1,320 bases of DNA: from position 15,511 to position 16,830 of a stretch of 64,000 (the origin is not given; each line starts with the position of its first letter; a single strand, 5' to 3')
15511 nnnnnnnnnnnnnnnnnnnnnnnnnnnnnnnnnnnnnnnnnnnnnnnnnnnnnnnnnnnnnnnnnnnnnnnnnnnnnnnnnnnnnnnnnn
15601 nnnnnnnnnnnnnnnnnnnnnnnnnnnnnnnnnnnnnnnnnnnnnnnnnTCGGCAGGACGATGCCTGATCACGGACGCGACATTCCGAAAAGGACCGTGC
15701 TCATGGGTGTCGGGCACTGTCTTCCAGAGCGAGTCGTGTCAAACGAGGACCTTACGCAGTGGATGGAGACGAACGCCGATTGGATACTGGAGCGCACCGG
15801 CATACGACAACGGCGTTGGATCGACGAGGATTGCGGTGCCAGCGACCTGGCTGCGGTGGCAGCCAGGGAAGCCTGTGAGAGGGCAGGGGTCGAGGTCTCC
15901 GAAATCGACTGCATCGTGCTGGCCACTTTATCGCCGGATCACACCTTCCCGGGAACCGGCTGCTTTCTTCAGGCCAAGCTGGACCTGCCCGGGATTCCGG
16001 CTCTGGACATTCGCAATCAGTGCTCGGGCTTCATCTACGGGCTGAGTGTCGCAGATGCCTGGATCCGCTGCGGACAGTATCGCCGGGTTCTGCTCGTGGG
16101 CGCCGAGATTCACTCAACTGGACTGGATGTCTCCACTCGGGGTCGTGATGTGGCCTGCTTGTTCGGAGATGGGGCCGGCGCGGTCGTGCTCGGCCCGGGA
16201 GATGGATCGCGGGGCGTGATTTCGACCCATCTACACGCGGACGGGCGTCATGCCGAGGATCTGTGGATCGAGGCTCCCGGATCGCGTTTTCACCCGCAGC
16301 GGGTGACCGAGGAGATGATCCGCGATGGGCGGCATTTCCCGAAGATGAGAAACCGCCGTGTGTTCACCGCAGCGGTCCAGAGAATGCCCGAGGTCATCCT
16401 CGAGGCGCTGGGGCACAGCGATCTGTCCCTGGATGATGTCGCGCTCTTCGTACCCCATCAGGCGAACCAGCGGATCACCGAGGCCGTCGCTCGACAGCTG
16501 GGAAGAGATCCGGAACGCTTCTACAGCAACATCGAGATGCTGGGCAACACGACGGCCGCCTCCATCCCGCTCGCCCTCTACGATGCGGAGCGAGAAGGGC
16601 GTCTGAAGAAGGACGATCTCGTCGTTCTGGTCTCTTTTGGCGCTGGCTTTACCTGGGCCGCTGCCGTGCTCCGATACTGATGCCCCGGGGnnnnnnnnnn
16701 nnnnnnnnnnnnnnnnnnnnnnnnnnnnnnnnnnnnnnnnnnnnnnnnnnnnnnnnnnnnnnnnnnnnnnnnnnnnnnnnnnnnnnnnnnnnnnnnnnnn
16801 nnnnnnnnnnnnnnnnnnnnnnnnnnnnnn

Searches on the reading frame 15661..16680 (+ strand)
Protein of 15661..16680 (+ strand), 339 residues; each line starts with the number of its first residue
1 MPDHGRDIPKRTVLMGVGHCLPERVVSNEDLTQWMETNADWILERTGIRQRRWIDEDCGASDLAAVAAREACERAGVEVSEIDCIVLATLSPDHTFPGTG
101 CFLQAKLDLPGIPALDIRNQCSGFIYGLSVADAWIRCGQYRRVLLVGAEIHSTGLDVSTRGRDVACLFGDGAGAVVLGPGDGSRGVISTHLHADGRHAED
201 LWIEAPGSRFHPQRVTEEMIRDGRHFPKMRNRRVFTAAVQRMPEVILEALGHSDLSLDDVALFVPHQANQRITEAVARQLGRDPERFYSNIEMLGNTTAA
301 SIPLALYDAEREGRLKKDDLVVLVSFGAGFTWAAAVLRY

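Call 94: search_protein_families(library=pfam, proteins=[window:15661-16680:+], max_evalue=0.00001)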
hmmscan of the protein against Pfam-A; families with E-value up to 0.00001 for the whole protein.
window:15661-16680:+ (339 aa): 4 families
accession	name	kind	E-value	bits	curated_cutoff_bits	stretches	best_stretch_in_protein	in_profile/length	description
PF08541.16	ACP_syn_III_C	-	4e-34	117.1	26.6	1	252-339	3-90/90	3-Oxoacyl-[acyl-carrier-protein (ACP)] synthase III C terminal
PF08545.16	ACP_syn_III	-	5.7e-25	87.4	24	1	115-195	1-80/80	3-Oxoacyl-[acyl-carrier-protein (ACP)] synthase III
PF00195.25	Chal_sti_synt_N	-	5.9e-06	26.3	27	0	61-179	100-223/225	Chalcone and stilbene synthases, N-terminal domain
PF00108.29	Thiolase_N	-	7.9e-06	25.9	26.4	0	45-151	8-115/260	Thiolase, N-terminal domain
